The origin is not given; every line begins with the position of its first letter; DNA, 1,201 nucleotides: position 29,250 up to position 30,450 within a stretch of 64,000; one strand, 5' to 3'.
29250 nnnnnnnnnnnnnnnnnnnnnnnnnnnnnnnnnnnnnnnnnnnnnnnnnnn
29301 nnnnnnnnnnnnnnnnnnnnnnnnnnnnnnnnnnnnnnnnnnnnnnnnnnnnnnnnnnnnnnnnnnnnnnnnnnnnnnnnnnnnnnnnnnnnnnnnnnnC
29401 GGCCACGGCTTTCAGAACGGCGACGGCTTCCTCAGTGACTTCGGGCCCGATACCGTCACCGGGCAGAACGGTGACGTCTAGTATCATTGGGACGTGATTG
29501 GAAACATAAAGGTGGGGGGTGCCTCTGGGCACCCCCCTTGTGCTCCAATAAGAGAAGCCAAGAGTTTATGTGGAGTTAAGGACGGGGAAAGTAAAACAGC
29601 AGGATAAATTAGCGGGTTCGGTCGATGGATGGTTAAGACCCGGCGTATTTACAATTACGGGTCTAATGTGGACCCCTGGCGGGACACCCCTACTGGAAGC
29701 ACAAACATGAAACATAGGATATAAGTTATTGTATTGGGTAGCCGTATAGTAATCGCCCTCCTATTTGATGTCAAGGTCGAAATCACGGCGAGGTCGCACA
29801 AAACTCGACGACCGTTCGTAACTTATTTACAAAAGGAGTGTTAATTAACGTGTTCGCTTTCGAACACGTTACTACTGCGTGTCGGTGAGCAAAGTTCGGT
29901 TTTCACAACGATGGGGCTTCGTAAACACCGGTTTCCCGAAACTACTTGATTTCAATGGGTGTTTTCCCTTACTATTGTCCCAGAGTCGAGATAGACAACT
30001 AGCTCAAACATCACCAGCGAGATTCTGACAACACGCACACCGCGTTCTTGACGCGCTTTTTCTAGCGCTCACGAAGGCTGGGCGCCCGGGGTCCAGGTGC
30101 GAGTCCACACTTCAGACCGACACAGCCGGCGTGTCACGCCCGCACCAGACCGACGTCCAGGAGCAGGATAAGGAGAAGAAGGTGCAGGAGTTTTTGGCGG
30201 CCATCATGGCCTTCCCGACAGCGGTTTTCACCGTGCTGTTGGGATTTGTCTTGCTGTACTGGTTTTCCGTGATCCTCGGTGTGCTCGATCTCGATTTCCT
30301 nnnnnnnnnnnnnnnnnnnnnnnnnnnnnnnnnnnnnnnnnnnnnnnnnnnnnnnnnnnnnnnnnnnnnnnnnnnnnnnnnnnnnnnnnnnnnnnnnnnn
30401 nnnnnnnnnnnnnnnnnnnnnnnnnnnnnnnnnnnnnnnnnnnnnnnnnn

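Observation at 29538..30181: AT-rich 640-bp non-coding island with a 24-bp perfect palindrome upstream of the operon and divergent from leuB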

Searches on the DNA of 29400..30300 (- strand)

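Call 5: search_rna_families(source=window, start=29400, end=30300, threshold=evalue, max_evalue=10, show_alignments=3)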
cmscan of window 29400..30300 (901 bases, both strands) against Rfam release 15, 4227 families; matches with E-value up to 10: 1.
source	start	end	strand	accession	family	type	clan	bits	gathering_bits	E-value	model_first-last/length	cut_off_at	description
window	29401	29525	+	RF01930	bxd_2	Gene; lncRNA;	-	12.3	80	5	1-91/91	no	Bithoraxoid conserved region 2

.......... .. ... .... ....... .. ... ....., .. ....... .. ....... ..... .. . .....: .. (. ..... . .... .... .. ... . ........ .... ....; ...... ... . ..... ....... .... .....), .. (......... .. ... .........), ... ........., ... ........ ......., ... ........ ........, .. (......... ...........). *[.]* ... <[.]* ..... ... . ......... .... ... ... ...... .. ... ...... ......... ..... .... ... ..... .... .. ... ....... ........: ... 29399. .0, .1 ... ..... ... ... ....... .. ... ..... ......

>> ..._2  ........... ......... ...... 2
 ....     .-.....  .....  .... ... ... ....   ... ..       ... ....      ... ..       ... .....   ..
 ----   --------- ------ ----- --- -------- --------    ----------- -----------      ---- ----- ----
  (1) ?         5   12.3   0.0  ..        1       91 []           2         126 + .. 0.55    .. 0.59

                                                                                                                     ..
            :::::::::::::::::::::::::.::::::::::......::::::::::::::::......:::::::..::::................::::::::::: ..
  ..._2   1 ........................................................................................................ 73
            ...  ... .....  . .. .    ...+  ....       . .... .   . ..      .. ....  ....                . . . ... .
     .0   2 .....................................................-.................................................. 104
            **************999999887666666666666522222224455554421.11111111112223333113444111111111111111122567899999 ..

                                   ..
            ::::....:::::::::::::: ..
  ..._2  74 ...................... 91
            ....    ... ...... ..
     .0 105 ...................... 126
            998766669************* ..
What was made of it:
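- On Rfam Leu_leader, T-box, or any other curated RNA family: No relevant hit at E <= 10 in 29400-30300 (call 5).
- No T-box or any other Rfam family matches, even at E = 10 (call 5).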

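Call 80: build_rna_model(alignment_id=A3, structure=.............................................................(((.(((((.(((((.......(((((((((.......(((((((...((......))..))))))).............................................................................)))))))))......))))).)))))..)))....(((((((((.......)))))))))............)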
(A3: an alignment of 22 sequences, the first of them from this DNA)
Model R1 built from alignment A3 (22 sequences, 277 columns); structure: as given.
model positions 246; base pairs 40; branch points 1; effective number of sequences 2.45; information 0.59 bits per position. Calibrated on 0.2 Mb of random sequence (short: E-values are rough).
structure used (alignment columns):
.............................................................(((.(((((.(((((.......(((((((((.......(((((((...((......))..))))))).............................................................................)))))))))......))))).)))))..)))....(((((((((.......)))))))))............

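Call 81: search_with_rna_model(model_id=R1, sources=[window, L001, L002, L003, L004, L005, L006, L007, L008, L009, L010, L011, L012, L013, L014, L015, L016, L017, L018, L019, L020, L021, L022, L025, L030, L031, L043, L058, L061, L067, L072, L073, L079, L081, L082, L083, L084, L085, L088, L089, L093, L094, L096, L097, L098, L100, L105, L108, L109, L110, L111, L115, L116, L118, L121, L125, L126, L132, L138, L139, L140, L141, L142], max_evalue=1)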
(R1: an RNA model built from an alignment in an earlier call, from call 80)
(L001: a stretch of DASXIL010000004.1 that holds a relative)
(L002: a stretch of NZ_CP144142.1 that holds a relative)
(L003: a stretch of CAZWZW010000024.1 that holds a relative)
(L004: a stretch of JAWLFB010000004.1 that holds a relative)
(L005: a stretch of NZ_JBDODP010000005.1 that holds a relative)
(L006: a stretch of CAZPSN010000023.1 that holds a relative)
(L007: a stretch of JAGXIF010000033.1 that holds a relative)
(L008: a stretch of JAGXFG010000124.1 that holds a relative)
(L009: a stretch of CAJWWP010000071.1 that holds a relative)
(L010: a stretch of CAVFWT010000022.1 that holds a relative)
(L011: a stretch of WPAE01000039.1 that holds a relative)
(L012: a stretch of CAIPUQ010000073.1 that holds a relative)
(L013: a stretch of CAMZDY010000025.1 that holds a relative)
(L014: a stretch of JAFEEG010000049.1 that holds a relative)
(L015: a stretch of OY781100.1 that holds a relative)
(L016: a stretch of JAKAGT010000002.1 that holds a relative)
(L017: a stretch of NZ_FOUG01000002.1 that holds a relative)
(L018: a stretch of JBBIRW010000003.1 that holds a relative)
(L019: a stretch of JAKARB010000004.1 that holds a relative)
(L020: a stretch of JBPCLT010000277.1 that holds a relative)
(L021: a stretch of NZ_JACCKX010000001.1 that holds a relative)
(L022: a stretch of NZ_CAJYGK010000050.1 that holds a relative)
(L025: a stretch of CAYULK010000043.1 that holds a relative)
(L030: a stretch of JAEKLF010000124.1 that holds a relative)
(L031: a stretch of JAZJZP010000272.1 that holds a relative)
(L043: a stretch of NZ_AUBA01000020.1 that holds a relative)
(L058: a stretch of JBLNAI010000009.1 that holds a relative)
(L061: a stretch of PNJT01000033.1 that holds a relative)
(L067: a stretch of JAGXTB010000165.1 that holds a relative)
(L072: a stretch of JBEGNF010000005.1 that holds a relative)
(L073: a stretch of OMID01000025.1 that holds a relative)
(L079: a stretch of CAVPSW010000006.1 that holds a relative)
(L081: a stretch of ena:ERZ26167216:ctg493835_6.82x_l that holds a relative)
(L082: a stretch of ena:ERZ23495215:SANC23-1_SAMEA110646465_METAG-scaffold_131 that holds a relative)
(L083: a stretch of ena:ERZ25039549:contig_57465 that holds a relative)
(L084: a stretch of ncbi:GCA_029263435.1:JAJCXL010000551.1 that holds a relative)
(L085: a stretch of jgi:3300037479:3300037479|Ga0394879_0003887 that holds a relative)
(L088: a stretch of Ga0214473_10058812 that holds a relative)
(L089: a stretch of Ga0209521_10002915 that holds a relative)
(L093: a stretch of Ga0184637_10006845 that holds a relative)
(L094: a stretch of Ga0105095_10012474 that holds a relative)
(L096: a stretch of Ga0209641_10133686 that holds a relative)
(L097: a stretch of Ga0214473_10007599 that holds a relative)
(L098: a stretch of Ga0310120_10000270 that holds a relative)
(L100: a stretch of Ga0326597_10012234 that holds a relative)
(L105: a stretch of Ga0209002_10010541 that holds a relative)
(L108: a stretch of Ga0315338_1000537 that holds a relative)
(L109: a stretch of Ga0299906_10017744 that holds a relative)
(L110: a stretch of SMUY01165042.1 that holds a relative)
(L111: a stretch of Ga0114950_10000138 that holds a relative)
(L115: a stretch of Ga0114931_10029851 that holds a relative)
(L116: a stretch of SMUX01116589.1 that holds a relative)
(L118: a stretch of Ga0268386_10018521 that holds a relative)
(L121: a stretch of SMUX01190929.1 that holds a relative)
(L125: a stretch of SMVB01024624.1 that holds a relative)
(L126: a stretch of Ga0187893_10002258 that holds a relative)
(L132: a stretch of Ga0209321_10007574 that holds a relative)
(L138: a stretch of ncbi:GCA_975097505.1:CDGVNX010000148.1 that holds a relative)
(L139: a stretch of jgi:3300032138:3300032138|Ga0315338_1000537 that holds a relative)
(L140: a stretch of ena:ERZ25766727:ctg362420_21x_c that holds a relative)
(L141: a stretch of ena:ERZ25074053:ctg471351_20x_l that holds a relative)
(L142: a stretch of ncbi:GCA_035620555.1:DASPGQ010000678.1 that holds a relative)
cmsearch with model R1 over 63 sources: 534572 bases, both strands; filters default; matches with E-value up to 1: 33.
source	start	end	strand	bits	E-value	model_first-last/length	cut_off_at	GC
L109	419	665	-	268.2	1.3e-76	1-246/246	no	0.5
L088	2888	3133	-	262.9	4.5e-75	1-246/246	no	0.51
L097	4127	4373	-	258.4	9.3e-74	1-246/246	no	0.51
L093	840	1087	+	256.4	3.6e-73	1-246/246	no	0.49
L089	7534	7780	-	252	6.9e-72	1-246/246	no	0.49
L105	992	1238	+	249.5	3.8e-71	1-246/246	no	0.5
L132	822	1068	+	249.5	3.8e-71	1-246/246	no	0.5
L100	4510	4757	+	246.8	2.3e-70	1-246/246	no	0.5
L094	820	1067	+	242.7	3.6e-69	1-246/246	no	0.5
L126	1015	1264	+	242.1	5.7e-69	1-246/246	no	0.5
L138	1222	1475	+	233.3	2e-66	1-246/246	no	0.52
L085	2180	2440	+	231.6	6.7e-66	1-246/246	no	0.56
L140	1141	1383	+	231.5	6.9e-66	1-246/246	no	0.49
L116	504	747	+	225.5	3.8e-64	1-246/246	no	0.5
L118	5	218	+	225.2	4.9e-64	33-246/246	no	0.53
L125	13258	13517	+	224.1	1e-63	1-246/246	no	0.44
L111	6682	6941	-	221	8.2e-63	1-246/246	no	0.45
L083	2222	2467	+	219.1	2.9e-62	1-246/246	no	0.49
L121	2095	2353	-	218.8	3.6e-62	1-246/246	no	0.47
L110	1255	1503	-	217.3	9.8e-62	1-246/246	no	0.47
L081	2290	2530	+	207.5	6.9e-59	1-246/246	no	0.49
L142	54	304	+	202.2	2.6e-57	1-246/246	no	0.49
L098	821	1066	+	199.1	2.1e-56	1-246/246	no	0.45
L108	549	802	+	196.2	1.4e-55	1-246/246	no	0.46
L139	1171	1424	+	196.2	1.4e-55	1-246/246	no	0.46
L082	3741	3986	+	187.9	3.8e-53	1-246/246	no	0.45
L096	1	184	-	187.8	4.2e-53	1-184/246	3'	0.46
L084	2196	2447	+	183.6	6.7e-52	1-246/246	no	0.47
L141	1229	1465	+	158.2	1.8e-44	1-246/246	no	0.49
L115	5651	5807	-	129.6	4.3e-36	85-246/246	5'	0.55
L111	6692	6716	+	16.4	0.0052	213-235/246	no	0.88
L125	13483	13507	-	16.4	0.0052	213-235/246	no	0.88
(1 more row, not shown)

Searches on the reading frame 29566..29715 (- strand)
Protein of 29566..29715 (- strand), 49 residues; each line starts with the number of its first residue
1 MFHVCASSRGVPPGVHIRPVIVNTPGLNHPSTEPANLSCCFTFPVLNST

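Call 59: search_protein_families(library=ncbifam, proteins=[window:29566-29715:-], max_evalue=0.01)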
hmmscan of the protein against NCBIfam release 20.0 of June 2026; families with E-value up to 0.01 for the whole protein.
window:29566-29715:- (49 aa): 0 families

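Call 61: find_homologous_proteins(query=A4, max_evalue=0.001)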
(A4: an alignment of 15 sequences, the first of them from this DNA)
Query A4 (15 sequences): 1132 candidates shared short words with the query, none scored E <= 0.001.
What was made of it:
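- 29566..29715 (-): 49-codon upstream ORF (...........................*). No protein homologue was found (call 61).
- There is no homologue among 5.8 billion protein clusters and no Pfam or NCBIfam hit (calls 59, 61).
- Tried and rejected: No homologue to a 15-sequence profile among 5.8 billion clusters (call 61).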
